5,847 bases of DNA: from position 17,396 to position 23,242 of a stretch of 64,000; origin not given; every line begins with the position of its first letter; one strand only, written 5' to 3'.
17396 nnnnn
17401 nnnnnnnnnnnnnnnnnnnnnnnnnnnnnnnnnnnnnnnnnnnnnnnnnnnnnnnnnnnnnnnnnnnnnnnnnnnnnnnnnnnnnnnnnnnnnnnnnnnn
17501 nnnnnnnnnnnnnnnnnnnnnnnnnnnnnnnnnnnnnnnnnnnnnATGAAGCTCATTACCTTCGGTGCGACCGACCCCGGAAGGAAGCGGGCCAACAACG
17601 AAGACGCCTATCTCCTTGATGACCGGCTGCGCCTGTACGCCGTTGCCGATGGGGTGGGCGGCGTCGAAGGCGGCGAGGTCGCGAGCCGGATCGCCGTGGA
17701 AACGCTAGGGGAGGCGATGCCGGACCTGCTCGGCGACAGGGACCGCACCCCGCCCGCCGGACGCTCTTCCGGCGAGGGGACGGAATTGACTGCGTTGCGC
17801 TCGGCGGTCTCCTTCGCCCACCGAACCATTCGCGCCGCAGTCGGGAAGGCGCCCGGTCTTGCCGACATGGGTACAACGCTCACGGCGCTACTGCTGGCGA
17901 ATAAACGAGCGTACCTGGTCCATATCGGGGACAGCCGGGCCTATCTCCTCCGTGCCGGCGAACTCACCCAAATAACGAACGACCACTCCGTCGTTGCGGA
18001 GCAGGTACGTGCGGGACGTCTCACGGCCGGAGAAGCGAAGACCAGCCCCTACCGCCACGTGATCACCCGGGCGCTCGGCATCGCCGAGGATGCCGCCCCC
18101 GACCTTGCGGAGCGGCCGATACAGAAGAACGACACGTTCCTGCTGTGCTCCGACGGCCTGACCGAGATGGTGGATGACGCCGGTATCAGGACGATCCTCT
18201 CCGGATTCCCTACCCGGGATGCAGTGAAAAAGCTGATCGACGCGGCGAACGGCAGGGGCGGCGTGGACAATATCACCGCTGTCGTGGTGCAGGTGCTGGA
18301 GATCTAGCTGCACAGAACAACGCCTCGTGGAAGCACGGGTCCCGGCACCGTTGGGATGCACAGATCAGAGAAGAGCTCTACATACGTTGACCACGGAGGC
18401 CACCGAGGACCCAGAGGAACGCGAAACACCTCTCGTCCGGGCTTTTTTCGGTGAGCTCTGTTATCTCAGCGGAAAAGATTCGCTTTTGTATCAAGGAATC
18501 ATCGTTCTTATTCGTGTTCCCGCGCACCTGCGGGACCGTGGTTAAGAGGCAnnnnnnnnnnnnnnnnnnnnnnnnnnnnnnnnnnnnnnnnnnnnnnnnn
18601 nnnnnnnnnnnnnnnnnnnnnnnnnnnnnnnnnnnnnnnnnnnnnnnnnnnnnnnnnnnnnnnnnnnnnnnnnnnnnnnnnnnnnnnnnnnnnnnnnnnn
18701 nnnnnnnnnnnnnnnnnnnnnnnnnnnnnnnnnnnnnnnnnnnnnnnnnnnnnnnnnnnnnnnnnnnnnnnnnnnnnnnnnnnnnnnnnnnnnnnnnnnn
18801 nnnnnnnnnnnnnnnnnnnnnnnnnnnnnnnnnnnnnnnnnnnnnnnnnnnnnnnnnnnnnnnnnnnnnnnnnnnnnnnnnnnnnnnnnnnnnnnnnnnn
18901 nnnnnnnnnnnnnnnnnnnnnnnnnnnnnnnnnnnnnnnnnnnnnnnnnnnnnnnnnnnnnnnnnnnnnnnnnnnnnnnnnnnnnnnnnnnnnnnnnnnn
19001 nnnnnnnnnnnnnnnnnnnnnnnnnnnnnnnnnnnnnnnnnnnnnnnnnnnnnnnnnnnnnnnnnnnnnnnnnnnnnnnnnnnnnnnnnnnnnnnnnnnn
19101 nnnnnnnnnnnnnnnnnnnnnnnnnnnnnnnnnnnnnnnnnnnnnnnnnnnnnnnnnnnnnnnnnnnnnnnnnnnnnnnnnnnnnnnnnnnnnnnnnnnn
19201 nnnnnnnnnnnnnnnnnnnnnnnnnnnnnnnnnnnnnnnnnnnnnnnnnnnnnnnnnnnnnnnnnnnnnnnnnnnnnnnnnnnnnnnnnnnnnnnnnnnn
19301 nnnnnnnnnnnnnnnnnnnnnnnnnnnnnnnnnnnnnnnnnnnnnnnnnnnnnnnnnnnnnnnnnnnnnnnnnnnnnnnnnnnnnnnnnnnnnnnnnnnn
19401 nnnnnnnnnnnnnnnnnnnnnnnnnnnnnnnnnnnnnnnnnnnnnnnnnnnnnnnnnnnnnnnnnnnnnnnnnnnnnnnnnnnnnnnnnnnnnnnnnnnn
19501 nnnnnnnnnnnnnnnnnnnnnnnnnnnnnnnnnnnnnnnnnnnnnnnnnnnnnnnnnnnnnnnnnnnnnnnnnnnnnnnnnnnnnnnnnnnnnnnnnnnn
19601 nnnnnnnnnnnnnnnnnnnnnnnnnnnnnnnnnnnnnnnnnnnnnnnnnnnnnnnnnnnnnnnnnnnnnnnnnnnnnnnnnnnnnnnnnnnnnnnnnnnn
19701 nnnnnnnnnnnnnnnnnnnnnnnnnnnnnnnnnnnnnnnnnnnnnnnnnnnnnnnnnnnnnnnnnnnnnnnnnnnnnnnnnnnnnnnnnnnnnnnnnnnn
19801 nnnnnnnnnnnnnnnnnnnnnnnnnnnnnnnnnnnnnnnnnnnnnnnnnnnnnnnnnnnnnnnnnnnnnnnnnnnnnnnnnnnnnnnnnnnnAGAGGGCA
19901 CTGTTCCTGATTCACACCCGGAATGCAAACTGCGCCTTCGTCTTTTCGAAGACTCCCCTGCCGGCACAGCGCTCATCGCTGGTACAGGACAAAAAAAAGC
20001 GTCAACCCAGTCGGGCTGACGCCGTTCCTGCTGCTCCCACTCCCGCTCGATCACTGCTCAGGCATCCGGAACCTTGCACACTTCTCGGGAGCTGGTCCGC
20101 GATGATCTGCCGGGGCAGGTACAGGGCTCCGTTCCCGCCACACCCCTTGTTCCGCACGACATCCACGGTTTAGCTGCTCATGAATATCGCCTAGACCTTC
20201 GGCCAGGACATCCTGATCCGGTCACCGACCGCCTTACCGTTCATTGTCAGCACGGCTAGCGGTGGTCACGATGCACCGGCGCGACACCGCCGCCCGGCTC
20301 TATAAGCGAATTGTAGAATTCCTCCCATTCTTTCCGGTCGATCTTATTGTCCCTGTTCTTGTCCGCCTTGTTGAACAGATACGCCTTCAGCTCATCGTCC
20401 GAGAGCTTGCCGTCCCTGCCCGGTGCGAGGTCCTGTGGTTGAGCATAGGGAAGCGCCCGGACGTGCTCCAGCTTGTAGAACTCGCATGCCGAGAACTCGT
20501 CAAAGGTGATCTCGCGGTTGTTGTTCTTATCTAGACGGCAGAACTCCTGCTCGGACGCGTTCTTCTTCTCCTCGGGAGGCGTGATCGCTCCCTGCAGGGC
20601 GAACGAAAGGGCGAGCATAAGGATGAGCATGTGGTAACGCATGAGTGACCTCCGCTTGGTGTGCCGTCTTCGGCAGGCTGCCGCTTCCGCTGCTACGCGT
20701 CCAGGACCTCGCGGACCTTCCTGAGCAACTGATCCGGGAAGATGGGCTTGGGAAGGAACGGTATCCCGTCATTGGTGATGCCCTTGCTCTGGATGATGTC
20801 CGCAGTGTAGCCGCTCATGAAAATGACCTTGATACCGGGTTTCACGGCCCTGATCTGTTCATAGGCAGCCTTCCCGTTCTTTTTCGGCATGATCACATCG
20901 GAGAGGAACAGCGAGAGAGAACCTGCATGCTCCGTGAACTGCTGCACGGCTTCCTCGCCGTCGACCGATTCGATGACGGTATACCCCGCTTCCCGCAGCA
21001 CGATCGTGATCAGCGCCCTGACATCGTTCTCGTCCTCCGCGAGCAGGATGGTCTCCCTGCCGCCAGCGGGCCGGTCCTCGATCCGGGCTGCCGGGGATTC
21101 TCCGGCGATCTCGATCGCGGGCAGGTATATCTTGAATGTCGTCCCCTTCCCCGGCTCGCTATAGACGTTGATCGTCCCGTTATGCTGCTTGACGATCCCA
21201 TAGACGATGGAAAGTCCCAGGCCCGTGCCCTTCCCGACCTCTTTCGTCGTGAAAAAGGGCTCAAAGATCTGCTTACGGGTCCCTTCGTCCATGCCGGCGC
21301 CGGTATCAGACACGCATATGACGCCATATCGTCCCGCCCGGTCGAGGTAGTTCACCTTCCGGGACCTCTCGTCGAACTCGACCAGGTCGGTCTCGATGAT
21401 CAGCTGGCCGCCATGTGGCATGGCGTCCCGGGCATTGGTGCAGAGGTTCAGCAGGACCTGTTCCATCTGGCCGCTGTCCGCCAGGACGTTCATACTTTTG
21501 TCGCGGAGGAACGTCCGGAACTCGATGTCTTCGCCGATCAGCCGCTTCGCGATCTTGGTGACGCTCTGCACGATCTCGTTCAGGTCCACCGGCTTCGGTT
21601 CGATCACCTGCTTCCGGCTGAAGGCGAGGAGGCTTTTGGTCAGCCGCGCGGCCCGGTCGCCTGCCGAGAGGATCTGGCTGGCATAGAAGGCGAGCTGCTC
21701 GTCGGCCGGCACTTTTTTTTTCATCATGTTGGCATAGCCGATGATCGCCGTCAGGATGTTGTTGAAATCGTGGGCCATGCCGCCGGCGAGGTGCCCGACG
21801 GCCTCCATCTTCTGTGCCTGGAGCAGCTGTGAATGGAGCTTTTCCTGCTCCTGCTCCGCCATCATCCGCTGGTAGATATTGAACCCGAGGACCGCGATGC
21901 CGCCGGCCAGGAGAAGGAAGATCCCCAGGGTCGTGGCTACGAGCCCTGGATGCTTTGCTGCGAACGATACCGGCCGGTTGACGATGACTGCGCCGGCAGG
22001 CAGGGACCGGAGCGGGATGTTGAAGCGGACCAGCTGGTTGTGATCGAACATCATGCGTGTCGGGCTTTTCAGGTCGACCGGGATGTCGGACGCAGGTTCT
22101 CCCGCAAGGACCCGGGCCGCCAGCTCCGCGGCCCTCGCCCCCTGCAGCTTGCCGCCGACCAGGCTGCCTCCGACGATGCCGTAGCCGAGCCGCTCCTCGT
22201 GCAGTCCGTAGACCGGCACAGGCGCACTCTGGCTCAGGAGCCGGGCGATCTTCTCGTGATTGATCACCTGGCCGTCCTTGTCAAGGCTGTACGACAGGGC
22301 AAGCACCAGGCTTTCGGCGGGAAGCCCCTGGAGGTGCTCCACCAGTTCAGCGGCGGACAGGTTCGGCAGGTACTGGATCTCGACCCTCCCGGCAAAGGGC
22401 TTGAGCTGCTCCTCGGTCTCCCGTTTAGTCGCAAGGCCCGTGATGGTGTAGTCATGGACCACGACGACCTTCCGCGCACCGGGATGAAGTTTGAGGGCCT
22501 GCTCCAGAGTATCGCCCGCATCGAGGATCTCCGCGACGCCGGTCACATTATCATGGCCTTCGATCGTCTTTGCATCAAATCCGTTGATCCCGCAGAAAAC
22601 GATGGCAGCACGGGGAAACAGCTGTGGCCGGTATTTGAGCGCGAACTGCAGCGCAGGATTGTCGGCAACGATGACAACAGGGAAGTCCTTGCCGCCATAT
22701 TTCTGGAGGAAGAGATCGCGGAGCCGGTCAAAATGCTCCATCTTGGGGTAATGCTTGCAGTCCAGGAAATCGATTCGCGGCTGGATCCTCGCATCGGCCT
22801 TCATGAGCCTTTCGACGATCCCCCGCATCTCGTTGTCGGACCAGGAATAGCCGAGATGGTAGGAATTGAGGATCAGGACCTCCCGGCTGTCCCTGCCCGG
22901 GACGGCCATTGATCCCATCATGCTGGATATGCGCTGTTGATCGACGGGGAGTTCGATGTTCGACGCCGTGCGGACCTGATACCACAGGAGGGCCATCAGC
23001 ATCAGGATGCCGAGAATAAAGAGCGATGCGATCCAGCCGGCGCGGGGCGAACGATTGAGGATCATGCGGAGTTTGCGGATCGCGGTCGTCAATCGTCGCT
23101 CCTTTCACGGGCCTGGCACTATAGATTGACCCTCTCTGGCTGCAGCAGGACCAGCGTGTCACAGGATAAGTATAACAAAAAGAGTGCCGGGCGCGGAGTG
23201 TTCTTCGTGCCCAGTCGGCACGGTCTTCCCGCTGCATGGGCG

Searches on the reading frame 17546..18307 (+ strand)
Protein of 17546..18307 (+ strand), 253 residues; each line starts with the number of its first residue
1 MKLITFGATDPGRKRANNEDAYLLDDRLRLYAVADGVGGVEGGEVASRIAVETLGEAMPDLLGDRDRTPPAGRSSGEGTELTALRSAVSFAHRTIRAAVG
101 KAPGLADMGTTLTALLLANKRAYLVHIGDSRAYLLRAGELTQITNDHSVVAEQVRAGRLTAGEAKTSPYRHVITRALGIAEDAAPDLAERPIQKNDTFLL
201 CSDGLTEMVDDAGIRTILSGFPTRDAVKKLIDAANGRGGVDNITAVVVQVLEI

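Call 21: search_protein_families(library=pfam, proteins=[window:17546-18307:+], max_evalue=0.001)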
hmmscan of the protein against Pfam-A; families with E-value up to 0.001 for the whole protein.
window:17546-18307:+ (253 aa): 3 families
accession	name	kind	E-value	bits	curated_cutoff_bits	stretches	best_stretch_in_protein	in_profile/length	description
PF13672.11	PP2C_2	-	1.9e-18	67.2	24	1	14-211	8-180/209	Protein phosphatase 2C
PF00481.26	PP2C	-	1.1e-10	42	20.3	1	24-242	30-254/255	Protein phosphatase 2C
PF07228.17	SpoIIE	-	7.6e-05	23.2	25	1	175-233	103-171/192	Stage II sporulation protein E (SpoIIE)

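Call 50: search_protein_families(library=ncbifam, proteins=[window:17546-18307:+], max_evalue=0.001)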
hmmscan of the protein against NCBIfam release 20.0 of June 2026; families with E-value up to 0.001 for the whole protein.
window:17546-18307:+ (253 aa): 2 families
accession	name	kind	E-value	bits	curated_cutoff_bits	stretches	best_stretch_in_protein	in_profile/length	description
NF033484.1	Stp1_PP2C_phos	equivalog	1.2e-68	231.1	230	1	9-249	2-232/232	Stp1/IreP family PP2C-type Ser/Thr phosphatase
NF011149.0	PRK14559.1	equivalog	1.9e-33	116.1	374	1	3-250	372-631/642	serine/threonine phosphatase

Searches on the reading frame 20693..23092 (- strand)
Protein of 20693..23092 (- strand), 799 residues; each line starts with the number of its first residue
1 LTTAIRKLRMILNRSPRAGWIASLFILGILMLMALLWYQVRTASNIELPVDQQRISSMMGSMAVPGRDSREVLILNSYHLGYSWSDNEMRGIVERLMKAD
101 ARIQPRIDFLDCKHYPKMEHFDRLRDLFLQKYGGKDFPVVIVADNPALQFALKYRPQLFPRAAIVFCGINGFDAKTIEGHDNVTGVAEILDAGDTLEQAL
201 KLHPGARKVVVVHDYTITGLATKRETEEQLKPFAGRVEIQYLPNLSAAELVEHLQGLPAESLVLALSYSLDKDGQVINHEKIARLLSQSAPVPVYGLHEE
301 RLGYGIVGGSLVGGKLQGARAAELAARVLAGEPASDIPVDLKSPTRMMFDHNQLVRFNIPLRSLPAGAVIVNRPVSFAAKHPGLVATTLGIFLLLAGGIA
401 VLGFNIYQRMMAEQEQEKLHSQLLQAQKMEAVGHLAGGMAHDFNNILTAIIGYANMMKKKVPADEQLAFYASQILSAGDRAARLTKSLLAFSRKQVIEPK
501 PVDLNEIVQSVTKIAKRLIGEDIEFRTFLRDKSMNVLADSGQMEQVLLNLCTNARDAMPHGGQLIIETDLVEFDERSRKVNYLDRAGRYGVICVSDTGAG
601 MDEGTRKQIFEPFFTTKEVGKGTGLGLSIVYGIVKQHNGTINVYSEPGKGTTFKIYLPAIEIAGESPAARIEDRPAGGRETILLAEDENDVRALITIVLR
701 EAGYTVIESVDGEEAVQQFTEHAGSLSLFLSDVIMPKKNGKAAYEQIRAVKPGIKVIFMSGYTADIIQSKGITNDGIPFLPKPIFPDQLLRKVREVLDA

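Call 21: search_protein_families(library=pfam, proteins=[window:20693-23092:-], max_evalue=0.001)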
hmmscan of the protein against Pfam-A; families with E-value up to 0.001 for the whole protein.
window:20693-23092:- (799 aa): 4 families
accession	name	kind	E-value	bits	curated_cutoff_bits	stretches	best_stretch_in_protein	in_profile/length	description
PF02518.31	HATPase_c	-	1.4e-24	87.1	26.4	1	539-659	2-109/111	Histidine kinase-, DNA gyrase B-, and HSP90-like ATPase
PF00072.30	Response_reg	-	2.4e-16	60.3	30.2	1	682-793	1-110/111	Response regulator receiver domain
PF00512.31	HisKA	-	2.5e-11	43.9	26.9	1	434-495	4-64/66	His Kinase A (phospho-acceptor) domain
PF04392.18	ABC_sub_bind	-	0.00015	21.6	25.9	1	181-347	106-267/293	ABC transporter substrate binding protein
